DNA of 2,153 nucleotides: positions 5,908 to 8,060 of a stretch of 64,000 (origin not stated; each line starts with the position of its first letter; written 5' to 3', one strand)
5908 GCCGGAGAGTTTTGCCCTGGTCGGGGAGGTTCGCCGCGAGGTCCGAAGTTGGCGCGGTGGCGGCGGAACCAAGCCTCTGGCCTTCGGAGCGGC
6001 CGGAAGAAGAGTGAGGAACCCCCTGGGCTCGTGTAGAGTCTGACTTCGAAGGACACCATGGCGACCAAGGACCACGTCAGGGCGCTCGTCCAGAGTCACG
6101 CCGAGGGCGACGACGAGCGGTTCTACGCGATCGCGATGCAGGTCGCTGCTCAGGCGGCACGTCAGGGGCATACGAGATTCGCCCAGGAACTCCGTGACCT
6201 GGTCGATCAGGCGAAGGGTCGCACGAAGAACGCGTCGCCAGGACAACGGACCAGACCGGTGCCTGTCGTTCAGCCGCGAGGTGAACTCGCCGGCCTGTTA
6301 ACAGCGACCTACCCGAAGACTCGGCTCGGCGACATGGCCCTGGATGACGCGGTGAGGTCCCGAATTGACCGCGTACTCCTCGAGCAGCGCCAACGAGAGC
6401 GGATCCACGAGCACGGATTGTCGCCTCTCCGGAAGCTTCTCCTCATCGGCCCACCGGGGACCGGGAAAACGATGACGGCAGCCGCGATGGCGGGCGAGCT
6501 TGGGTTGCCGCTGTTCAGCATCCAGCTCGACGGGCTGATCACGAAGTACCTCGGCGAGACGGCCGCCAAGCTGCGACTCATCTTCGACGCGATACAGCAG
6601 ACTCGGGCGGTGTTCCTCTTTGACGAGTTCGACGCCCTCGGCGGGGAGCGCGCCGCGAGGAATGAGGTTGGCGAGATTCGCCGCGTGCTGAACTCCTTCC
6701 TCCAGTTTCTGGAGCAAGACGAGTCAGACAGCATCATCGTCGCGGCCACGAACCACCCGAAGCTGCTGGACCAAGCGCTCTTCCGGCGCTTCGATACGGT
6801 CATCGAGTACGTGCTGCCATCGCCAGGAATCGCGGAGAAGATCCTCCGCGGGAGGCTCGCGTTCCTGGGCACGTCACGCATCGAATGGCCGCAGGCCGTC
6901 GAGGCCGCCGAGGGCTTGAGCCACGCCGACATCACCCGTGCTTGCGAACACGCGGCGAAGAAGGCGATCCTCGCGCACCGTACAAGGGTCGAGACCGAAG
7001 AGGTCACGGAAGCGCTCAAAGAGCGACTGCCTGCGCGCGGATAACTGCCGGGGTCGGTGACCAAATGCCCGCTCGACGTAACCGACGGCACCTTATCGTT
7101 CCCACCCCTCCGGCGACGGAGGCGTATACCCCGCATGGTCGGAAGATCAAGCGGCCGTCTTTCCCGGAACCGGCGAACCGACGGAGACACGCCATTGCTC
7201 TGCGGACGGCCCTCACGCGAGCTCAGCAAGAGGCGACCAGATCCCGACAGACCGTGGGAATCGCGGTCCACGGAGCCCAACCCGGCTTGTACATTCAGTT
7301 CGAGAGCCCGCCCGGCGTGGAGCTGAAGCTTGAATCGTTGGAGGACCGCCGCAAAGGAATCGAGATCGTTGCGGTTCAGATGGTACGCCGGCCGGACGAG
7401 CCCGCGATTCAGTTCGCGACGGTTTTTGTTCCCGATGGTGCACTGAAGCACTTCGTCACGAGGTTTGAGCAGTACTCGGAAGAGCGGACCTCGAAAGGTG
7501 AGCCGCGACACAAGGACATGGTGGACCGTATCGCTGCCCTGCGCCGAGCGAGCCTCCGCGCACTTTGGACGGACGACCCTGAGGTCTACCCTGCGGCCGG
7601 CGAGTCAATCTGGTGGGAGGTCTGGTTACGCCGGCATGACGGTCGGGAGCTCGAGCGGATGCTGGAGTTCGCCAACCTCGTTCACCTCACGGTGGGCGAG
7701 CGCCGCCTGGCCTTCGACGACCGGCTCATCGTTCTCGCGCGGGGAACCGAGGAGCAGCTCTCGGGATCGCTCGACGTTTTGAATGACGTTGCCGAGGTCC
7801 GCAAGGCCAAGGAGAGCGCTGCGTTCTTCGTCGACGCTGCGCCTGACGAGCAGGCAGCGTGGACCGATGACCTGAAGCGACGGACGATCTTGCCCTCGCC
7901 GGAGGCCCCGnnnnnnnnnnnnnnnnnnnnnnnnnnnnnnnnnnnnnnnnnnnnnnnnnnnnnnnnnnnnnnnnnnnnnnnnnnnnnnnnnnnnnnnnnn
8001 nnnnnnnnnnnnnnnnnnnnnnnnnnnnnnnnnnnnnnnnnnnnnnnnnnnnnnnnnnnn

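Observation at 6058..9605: AAA+ ATPase + S8 subtilase operon resembling the ietAS anti-phage architecture, with large non-catalytic domains on the protease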

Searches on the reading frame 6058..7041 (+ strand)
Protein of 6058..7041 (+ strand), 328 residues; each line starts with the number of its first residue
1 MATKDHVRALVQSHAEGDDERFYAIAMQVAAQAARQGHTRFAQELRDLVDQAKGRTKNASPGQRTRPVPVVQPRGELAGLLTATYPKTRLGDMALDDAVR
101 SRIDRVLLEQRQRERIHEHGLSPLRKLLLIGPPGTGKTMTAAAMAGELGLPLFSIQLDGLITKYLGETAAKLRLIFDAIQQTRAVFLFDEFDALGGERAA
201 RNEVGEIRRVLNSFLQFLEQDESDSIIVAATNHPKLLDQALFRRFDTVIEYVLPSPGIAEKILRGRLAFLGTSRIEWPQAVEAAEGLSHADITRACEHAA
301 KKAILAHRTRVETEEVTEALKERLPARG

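Call 6: search_protein_families(library=padloc, proteins=[window:6058-7041:+], max_evalue=0.01)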
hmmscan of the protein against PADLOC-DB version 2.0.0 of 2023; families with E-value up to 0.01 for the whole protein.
window:6058-7041:+ (328 aa): 9 families
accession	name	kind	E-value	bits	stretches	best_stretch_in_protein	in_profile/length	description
PDLC02196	IetA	-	1.3e-76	256.5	1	3-321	3-319/374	-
PDLC04232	IetA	-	6e-70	234.2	1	1-322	1-315/330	-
PDLC02195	IetA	-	2.4e-60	202.9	1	5-315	5-328/395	-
PDLC04231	IetA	-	2.1e-37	127.3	1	1-260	1-251/262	-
PDLC00915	TRIP13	-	1e-12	46.1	1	93-298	31-252/302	TRIP13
PDLC00914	TRIP13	-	4.1e-11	40.9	1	129-292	76-262/302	TRIP13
PDLC03838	DolB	-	1.7e-06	25.6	1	127-193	169-240/375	-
PDLC04140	mad8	-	9.8e-05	20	1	125-151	28-54/314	mads_8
PDLC02793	SspF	-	0.0081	12.6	1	99-239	26-146/600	SspF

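Call 7: search_protein_families(library=pfam, proteins=[window:6058-7041:+], max_evalue=0.01)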
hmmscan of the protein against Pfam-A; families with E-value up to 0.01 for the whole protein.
window:6058-7041:+ (328 aa): 12 families
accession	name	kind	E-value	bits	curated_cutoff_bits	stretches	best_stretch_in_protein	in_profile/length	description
PF00004.35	AAA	-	4.2e-32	111.8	21.2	1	127-250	1-128/131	ATPase family associated with various cellular activities (AAA)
PF20720.3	nSTAND3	-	3.6e-05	24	27.2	1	125-229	18-109/155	Novel STAND NTPase 3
PF07728.20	AAA_5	-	4.5e-05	23.9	22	1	127-158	2-34/139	AAA domain (dynein-related subfamily)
PF13401.12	AAA_22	-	0.00013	22.7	27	0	127-148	8-29/130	AAA domain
PF01695.23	IstB_IS21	-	0.00078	19.4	24.1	0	126-147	94-115/238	IstB-like ATP binding protein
PF13671.12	AAA_33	-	0.00098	19.9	27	1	127-183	2-56/143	AAA domain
PF01078.27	Mg_chelatase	-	0.0015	18.4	20.3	1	125-146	23-44/207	Magnesium chelatase, subunit ChlI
PF13191.12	AAA_16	-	0.0017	19.3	32.6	0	123-221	24-130/167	AAA ATPase domain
PF05496.18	RuvB_N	-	0.002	18.3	27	0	123-152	32-61/159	Holliday junction DNA helicase RuvB P-loop domain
PF05729.18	NACHT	-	0.0037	17.6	26.7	0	158-216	55-115/167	NACHT domain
PF13086.12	AAA_11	-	0.0048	17.2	27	0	109-148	3-41/257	AAA domain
PF13521.12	AAA_28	-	0.007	17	27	0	127-152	2-27/164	AAA domain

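Call 8: search_protein_families(library=ncbifam, proteins=[window:6058-7041:+], max_evalue=0.01)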
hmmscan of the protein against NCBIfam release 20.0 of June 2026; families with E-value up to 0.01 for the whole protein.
window:6058-7041:+ (328 aa): 27 families (the best 25 are shown)
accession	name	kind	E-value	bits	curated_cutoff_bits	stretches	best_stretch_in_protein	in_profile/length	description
NF042959.1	IteA_antiphage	equivalog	5.3e-62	210.1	510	1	13-320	13-321/367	anti-phage ATPase IteA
NF003069.1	PRK03992.1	subfamily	6.1e-31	107.9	500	1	96-321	137-370/379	proteasome-activating nucleotidase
TIGR01241.2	FtsH_fam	equivalog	4.6e-28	98.3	600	1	111-321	182-400/598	ATP-dependent zinc metalloprotease FtsH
TIGR01242.2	TIGR01242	subfamily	5.5e-28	98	500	1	95-321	119-353/362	proteasome-activating nucleotidase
TIGR01243.1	CDC48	subfamily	3.3e-25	88.5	802.65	1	111-317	474-686/733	CDC48 family AAA ATPase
NF047748.1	PrtsmActNtasePan1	equivalog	2.2e-24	86.2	750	1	97-320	155-386/405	proteasome-activating nucleotidase Pan1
NF041006.2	cell_div_CdvC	equivalog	7.3e-24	84.3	650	1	22-304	33-323/370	cell division protein CdvC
NF047747.1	PrtsmActNtasePan2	equivalog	9.2e-24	84.4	700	1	95-321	156-390/397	proteasome-activating nucleotidase Pan2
NF008004.0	PRK10733.1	equivalog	8.1e-22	76.9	1008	1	78-311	139-380/644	ATP-dependent zinc metalloprotease FtsH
TIGR03689.1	pup_AAA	equivalog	1.1e-13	50.8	504.75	1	95-267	187-378/512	proteasome ATPase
TIGR03922.1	T7SS_EccA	equivalog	1.3e-09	37.2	466.65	1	125-252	313-449/557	type VII secretion AAA-ATPase EccA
NF003229.0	PRK04195.1-5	equivalog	1.2e-06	27.5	280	1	124-207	44-127/413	replication factor C large subunit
NF007365.0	PRK09862.1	equivalog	4.6e-05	22.2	530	1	108-148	194-234/506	YifB family Mg chelatase-like AAA ATPase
TIGR02880.1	cbbX_cfxQ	equivalog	8.2e-05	22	459.25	1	102-231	36-167/284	CbbX protein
NF003230.0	PRK04195.1-6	equivalog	0.00033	19.4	441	1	126-212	41-126/494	replication factor C large subunit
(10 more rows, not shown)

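Call 30: search_solved_structures(query=window:6058-7041:+, max_evalue=1e-10)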
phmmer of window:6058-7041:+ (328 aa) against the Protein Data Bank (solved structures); distinct sequences matched with E-value up to 1e-10: 261 (the best 60 are shown).
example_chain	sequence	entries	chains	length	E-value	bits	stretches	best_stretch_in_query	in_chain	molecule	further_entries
9ox9_A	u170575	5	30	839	1.1e-47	166.1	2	106-321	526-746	vesicle-fusing ATPase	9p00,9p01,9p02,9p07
7rlb_A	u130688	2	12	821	3.8e-46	161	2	95-314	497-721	Transitional endoplasmic reticulum ATPase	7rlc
7wub_D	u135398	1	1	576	6.2e-46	160.4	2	95-314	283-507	Transitional endoplasmic reticulum ATPase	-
7wub_C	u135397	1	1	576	6.3e-46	160.3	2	95-314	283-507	Transitional endoplasmic reticulum ATPase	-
7rlh_A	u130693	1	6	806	6.6e-46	160.3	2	95-314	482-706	Transitional endoplasmic reticulum ATPase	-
7rlg_A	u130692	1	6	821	7e-46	160.2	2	95-314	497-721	Transitional endoplasmic reticulum ATPase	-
6mck_A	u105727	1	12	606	7.7e-46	160.1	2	95-314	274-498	Transitional endoplasmic reticulum ATPase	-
7lmy_A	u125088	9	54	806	9.2e-46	159.8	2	95-314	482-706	Transitional endoplasmic reticulum ATPase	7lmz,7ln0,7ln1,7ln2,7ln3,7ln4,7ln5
7rlj_A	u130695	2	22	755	1.3e-45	159.3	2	95-314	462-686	Transitional endoplasmic reticulum ATPase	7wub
8yka_A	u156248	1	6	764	1.4e-45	159.3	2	95-314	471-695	Transitional endoplasmic reticulum ATPase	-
7y4w_A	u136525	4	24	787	1.5e-45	159.1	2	95-314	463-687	Transitional endoplasmic reticulum ATPase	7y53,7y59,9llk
7rlf_A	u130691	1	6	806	1.6e-45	159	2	95-314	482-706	Transitional endoplasmic reticulum ATPase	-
7mdm_B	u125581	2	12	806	1.6e-45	159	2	95-314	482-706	Transitional endoplasmic reticulum ATPase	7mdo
7bp8_A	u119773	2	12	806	1.6e-45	159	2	95-314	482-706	Transitional endoplasmic reticulum ATPase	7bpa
7bp9_A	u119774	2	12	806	1.6e-45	159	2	95-314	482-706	Transitional endoplasmic reticulum ATPase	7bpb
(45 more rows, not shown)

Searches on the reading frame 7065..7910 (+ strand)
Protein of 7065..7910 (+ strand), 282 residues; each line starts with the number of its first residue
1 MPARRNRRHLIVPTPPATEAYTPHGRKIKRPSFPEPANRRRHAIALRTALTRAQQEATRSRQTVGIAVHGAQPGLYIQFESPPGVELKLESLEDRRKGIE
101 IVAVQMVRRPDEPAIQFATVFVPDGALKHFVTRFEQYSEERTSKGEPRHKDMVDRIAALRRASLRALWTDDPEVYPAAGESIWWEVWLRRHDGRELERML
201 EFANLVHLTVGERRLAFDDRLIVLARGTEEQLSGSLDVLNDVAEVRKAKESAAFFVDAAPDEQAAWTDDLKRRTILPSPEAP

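Call 54: search_protein_families(library=pfam, proteins=[window:7065-7910:+], max_evalue=10)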
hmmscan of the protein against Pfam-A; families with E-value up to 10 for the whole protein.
window:7065-7910:+ (282 aa): 0 families

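Call 66: predict_structure(alignment_id=A2)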
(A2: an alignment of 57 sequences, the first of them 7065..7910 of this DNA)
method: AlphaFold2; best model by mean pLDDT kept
length: 282 residues; sequences in the alignment: 57
mean_pLDDT: 64.1   pTM: 0.43
mean pLDDT of the five models: 64.1, 61.4, 59.2, 57.6, 53.7
residues with pLDDT >= 90: 0; 70-90: 94; 50-70: 145; < 50: 43
segments of 3 or more residues with pLDDT < 50: 1-24, 65-71
pLDDT, mean of each block of 10 residues (from residue 1): 37 41 51 72 69 62 49 57 64 70 66 68 64 59 54 56 73 79 84 77 78 70 83 66 77 56 64 58 35
secondary structure, 60 per line:
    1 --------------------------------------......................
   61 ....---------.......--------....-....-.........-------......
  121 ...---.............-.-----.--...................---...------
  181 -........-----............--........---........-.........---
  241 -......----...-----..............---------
elements in order: H39-64 E74-80 H89-92 E99-107 E115-123 H127-139 H150-167 E182-189 H195-206 E209-216 E220-227 H229-237 E242-247 H260-273

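Call 80: search_protein_representatives(protein=window:7065-7910:+)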
Query: 282 residues. Proteins with E-value up to 0.001 (for the whole library): 1522; up to 1e-10: 976; up to 1e-30: 205. The best 150 are listed.
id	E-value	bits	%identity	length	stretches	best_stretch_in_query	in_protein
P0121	2.6e-92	325.5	58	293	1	3-275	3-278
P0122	7.4e-89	314.2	69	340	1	71-276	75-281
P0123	5.0e-88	311.5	55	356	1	1-277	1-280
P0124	6.0e-78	278.4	51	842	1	1-282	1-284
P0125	1.1e-76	274.3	52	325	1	1-271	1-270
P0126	5.0e-76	272.1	50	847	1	1-282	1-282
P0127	5.1e-76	272.1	64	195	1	1-193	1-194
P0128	5.3e-72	258.9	60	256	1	1-200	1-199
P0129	4.8e-70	252.5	63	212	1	56-257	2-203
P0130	3.3e-68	246.5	48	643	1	5-282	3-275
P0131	6.1e-67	242.4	71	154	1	92-245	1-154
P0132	4.0e-65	236.4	55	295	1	1-225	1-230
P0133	7.9e-65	235.4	46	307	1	1-275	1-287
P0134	8.0e-65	235.4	54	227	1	3-218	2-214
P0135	2.5e-61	223.9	44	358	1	3-282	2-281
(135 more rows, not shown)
